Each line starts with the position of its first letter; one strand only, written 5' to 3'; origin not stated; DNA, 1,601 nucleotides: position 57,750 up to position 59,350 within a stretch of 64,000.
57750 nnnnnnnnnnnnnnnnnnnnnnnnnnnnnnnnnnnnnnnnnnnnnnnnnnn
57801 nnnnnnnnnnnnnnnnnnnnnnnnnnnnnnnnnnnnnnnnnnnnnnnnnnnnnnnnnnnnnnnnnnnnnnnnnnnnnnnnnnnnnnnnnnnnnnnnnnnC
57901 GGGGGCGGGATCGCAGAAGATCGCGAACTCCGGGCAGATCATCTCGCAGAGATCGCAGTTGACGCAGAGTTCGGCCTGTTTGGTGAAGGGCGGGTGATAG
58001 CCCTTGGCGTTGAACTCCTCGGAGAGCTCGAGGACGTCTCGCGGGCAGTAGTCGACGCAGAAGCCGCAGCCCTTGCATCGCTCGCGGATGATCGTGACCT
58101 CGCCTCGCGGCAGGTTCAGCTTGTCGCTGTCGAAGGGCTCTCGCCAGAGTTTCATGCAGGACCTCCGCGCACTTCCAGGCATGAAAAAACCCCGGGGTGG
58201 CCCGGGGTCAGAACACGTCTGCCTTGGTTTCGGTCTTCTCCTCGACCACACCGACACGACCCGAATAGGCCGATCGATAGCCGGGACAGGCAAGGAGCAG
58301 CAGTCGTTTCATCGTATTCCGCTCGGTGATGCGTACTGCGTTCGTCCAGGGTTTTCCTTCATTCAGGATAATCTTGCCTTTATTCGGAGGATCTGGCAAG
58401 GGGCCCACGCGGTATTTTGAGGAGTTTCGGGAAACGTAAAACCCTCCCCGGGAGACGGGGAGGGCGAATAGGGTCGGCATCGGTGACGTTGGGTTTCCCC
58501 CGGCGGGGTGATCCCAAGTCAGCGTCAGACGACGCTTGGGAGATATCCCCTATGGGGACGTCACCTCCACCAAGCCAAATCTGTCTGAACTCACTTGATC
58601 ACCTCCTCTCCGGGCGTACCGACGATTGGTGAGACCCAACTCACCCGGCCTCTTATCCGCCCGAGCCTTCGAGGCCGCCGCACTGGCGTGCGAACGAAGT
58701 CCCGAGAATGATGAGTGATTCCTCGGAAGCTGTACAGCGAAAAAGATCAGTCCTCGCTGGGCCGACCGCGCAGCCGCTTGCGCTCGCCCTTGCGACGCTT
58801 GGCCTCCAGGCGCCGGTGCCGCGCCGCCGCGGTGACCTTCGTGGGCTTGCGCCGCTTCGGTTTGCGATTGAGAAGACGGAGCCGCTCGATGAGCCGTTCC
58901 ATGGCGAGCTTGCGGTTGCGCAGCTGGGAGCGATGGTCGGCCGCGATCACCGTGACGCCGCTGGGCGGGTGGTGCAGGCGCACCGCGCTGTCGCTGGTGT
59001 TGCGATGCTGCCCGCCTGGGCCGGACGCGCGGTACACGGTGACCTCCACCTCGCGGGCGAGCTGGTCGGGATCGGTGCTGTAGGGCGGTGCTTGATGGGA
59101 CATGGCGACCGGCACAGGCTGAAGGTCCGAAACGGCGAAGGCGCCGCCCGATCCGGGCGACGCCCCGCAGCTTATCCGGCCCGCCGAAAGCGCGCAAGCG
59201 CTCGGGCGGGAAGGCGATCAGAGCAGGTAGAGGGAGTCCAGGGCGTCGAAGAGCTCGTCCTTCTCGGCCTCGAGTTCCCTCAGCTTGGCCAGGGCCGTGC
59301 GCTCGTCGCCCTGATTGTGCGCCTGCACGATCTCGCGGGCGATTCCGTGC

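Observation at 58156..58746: Unusual leader region upstream of the kor-hdr operon: two terminators, a 34-codon ORF whose stop abuts a terminator, and a 14-codon ORF with a perfect extended SD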

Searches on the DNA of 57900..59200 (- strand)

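Call 3: search_rna_families(source=window, start=57900, end=59200, threshold=evalue, max_evalue=10, show_alignments=3)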
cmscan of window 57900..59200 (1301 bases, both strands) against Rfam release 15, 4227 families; matches with E-value up to 10: 5.
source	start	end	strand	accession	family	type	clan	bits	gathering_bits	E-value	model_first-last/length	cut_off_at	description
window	59124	59182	-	RF02598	EBv-sisRNA-2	Gene;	-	21.8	41.8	2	1-76/76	no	Epstein-Barr virus stable intronic sequence RNA 2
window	58181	58286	-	RF02837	anti-hemB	Gene; sRNA;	-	19.1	49.5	0.12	1-81/81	no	Burkholderia RNA 7 (anti-hemB)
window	58277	58345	+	RF01722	Pyrobac-1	Gene; sRNA;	-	17.3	40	4.3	1-60/60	no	Pyrobac-1 RNA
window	58539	58618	-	RF01867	CC2171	Gene; sRNA;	-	14.4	75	2.3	1-159/159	no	caulobacter sRNA CC2171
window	58947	58979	-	RF02243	Xoo8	Gene; sRNA;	-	9.3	90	8.3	1-323/323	no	Proteobacterial sRNA Xoo8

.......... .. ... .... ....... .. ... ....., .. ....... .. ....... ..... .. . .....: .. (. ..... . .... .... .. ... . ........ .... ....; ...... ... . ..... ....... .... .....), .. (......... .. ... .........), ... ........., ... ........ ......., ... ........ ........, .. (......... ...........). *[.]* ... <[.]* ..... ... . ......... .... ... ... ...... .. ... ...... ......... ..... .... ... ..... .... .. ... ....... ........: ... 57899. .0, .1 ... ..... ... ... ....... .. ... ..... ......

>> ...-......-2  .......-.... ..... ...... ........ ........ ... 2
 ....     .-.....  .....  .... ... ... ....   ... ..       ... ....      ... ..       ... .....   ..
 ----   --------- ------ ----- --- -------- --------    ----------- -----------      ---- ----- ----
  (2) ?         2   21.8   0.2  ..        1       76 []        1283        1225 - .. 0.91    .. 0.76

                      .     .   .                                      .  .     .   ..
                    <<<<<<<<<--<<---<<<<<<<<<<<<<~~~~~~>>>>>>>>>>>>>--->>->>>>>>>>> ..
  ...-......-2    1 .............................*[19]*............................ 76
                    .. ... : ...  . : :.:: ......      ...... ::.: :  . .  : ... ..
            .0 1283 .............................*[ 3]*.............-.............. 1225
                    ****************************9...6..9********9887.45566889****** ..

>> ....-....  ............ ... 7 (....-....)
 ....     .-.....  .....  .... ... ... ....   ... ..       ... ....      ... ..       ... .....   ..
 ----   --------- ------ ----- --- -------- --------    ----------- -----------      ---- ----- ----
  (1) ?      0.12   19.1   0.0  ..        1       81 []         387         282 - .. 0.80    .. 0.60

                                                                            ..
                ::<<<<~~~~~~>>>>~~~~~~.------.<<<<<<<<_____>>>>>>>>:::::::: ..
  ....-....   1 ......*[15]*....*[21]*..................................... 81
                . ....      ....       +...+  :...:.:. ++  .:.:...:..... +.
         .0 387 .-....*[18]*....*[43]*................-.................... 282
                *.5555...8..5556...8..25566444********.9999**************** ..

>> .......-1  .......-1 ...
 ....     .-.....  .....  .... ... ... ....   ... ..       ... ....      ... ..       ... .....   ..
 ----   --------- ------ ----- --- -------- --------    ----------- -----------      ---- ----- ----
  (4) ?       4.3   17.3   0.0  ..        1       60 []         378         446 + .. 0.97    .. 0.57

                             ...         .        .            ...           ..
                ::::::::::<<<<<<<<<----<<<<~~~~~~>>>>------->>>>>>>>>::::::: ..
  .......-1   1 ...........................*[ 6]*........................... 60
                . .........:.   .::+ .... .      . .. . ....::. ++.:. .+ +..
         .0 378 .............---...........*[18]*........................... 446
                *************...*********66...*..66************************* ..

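Call 51: build_rna_model(alignment_id=A5, structure=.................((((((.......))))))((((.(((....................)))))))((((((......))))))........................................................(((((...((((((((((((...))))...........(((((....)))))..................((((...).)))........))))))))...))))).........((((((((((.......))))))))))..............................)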
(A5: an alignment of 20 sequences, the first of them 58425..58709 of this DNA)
Model R1 built from alignment A5 (20 sequences, 317 columns); structure: as given.
model positions 283; base pairs 54; branch points 6; effective number of sequences 2.11; information 0.59 bits per position. Calibrated on 0.2 Mb of random sequence (short: E-values are rough).
structure used (alignment columns):
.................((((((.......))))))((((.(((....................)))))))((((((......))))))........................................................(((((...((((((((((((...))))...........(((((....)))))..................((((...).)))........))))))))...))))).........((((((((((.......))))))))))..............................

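Call 52: search_with_rna_model(model_id=R1, sources=[window, L001, L002, L003, L004, L005, L006, L007, L008, L009, L010, L011, L012, L013, L014, L015, L016, L017, L018, L019, L020, L021, L032, L077, L071, L081, L082, L085, L086, L087, L089, L090, L091, L092, L093, L094, L095, L096, L097, L098, L099, L100, L101, L102, L103, L104, L105, L106], max_evalue=0.01, make_alignment=true)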
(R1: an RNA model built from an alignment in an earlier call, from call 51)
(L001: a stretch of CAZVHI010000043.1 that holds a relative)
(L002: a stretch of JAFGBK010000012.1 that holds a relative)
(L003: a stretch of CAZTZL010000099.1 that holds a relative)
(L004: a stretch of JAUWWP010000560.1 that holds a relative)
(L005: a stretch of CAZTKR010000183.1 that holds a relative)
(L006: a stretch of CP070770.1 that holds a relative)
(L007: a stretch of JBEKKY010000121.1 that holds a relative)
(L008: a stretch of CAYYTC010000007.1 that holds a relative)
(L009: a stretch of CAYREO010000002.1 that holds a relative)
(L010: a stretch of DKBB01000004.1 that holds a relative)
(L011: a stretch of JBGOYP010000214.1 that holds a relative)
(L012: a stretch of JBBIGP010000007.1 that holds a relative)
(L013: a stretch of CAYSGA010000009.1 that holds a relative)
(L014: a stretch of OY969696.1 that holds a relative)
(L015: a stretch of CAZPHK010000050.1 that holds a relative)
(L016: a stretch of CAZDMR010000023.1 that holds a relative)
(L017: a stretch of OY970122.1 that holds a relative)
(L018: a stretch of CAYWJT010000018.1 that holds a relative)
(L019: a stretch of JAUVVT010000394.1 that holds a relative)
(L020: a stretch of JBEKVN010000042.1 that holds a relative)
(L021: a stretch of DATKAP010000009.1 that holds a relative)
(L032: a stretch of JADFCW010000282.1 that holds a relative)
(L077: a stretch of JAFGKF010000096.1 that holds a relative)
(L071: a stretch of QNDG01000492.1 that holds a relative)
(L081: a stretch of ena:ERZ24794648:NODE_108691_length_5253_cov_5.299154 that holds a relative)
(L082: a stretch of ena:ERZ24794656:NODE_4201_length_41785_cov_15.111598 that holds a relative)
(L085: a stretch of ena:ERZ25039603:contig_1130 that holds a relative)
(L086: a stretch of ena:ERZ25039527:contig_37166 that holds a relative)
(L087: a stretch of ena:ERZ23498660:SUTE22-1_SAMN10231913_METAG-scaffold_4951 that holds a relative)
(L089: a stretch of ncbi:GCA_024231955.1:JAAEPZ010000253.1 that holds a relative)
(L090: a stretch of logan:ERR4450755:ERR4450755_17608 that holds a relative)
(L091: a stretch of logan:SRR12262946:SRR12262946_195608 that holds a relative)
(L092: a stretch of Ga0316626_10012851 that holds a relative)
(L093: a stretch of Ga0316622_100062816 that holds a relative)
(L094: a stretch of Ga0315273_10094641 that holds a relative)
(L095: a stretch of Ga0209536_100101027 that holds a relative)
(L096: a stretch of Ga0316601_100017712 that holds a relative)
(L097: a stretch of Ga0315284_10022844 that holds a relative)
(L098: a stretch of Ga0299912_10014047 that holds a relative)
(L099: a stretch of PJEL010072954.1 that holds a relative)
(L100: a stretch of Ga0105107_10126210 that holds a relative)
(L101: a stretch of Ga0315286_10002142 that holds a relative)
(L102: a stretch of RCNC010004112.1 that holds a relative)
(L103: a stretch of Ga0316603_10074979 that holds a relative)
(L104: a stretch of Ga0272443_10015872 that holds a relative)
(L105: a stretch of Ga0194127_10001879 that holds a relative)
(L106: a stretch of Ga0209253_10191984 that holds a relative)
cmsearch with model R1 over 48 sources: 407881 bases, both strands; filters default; matches with E-value up to 0.01: 25.
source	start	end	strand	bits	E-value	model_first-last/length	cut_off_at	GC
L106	1203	1485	-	277.5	3.9e-100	1-283/283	no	0.64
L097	5121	5405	+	276.9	6.8e-100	1-283/283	no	0.64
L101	1962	2246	-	276.9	6.8e-100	1-283/283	no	0.64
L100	1107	1390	-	274.5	5.4e-99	1-283/283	no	0.63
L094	67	350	-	271.9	4.5e-98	1-283/283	no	0.63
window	58425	58708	-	270.5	1.5e-97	1-283/283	no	0.62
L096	294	577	-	268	1.3e-96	1-283/283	no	0.66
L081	3396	3679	+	267.2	2.4e-96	1-283/283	no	0.63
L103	1096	1379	-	266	6.8e-96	1-283/283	no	0.67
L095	3167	3451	-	246.6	8.7e-89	1-283/283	no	0.65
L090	9347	9633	+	246.3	1.1e-88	1-283/283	no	0.68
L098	1012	1298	+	245.2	2.9e-88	1-283/283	no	0.67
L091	2056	2342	+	244.9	3.8e-88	1-283/283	no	0.68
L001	2695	2978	+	242.2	3.5e-87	1-283/283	no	0.67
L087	8289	8572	+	242.2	3.5e-87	1-283/283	no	0.67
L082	3415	3696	+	240.1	2.2e-86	1-283/283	no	0.66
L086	8531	8817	+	237.6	1.8e-85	1-283/283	no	0.68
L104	2565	2845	+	236.2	5.8e-85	1-283/283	no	0.66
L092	1098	1386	-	234.7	2.1e-84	1-283/283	no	0.65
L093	3115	3403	-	234.7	2.1e-84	1-283/283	no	0.65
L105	1581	1866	+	233.7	4.8e-84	1-283/283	no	0.67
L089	9599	9875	+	232.6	1.2e-83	1-283/283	no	0.59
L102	4698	4983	-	212.1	4.2e-76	1-283/283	no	0.61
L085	1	231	+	200.2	9.6e-72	58-283/283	5'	0.68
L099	1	261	+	199.9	1.2e-71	23-283/283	5'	0.61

Alignment A6: 25 matches aligned to the model, 311 columns, each read 5' to 3' on its own strand. Consensus structure (alignment columns), stored with it:
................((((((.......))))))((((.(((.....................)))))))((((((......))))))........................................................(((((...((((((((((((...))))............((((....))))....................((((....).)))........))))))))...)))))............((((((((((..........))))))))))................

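Call 72: search_with_rna_model(model_id=R1, sources=[L110, L111, L112, L113, L114, L115], max_evalue=1)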
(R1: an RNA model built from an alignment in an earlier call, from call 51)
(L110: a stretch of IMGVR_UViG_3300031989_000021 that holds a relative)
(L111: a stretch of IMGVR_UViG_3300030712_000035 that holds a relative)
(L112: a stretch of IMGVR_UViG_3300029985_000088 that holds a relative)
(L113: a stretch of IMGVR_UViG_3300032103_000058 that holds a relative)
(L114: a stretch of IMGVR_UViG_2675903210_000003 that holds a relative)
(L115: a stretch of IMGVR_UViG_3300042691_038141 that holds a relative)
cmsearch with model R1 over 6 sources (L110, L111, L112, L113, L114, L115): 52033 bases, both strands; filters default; matches with E-value up to 1: 0.
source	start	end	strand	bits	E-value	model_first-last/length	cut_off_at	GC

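Call 78: search_with_rna_model(model_id=R1, sources=[L116, L118, L119, L120, L121, L107], max_evalue=1)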
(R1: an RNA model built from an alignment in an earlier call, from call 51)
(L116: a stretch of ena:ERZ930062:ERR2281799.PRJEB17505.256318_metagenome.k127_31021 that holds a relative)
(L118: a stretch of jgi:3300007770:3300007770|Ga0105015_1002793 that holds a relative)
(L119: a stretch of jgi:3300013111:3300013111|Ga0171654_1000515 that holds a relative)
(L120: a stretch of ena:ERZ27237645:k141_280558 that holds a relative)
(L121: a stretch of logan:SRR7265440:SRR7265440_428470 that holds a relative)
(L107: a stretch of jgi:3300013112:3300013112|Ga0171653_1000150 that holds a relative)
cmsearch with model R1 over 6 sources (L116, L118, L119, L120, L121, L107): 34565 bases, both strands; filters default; matches with E-value up to 1: 4.
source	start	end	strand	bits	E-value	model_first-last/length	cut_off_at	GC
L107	1896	2179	+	270.5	1.3e-98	1-283/283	no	0.62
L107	2039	2122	-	6.1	0.13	145-226/283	no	0.63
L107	381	410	-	5.9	0.15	238-267/283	no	0.67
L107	2139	2167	-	4.1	0.66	239-267/283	no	0.69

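Call 84: search_rna_families(source=window, start=58430, end=58715, threshold=evalue, max_evalue=10, show_alignments=2)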
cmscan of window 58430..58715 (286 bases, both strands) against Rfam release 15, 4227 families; matches with E-value up to 10: 4.
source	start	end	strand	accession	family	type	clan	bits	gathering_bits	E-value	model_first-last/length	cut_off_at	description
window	58442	58464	-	RF01771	rnk_leader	Cis-reg; leader;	-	15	50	5.8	75-97/109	no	Enterobacteria rnk leader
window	58539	58618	-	RF01867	CC2171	Gene; sRNA;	-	14.4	75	0.5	1-159/159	no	caulobacter sRNA CC2171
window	58441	58468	+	RF02795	Pab91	Gene; snRNA; snoRNA; HACA-box;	-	13.4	71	8.8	1-57/57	no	Pab91 RNA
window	58666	58708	-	RF03997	mir-8510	Gene; miRNA;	-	12.8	60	9.3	1-67/67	no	mir-8510 microRNA precursor family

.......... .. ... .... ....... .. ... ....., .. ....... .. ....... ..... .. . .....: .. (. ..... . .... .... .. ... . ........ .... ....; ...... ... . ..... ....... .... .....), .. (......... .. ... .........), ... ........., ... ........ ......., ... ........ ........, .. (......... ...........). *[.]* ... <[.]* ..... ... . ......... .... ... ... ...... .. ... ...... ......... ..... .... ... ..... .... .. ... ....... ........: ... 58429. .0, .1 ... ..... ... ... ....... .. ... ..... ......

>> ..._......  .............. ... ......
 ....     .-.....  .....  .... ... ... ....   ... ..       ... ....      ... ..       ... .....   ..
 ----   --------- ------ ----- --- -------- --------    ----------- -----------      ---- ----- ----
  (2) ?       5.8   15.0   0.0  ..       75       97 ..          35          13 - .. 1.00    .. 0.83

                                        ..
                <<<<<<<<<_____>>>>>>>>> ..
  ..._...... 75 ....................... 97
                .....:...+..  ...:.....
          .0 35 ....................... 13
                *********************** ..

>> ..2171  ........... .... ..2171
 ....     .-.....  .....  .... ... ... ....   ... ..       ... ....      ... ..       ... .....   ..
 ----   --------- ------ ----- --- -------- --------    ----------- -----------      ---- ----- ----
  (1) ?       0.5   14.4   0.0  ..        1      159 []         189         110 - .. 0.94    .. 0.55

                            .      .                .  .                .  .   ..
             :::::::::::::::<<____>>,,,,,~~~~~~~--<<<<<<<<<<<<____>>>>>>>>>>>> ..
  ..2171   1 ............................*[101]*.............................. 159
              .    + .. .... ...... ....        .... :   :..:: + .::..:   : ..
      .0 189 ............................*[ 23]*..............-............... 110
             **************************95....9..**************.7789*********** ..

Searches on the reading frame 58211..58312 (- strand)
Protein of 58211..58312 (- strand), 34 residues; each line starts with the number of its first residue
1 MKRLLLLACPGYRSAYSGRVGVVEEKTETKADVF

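Call 8: search_protein_families(library=pfam, proteins=[window:58211-58312:-], max_evalue=0.01)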
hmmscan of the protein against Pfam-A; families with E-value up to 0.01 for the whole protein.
window:58211-58312:- (34 aa): 0 families

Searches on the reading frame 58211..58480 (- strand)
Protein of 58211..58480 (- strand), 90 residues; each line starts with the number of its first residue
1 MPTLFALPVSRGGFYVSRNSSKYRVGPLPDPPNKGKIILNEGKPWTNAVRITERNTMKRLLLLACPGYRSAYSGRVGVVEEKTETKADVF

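Call 64: find_homologous_proteins(query=window:58211-58480:-, max_evalue=10)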
Query window:58211-58480:- (90 aa): 1 proteins with E <= 10 among 1 candidates.
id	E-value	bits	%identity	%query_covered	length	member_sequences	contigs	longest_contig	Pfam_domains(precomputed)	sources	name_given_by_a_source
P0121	8.8e-53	194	99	100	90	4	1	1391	-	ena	-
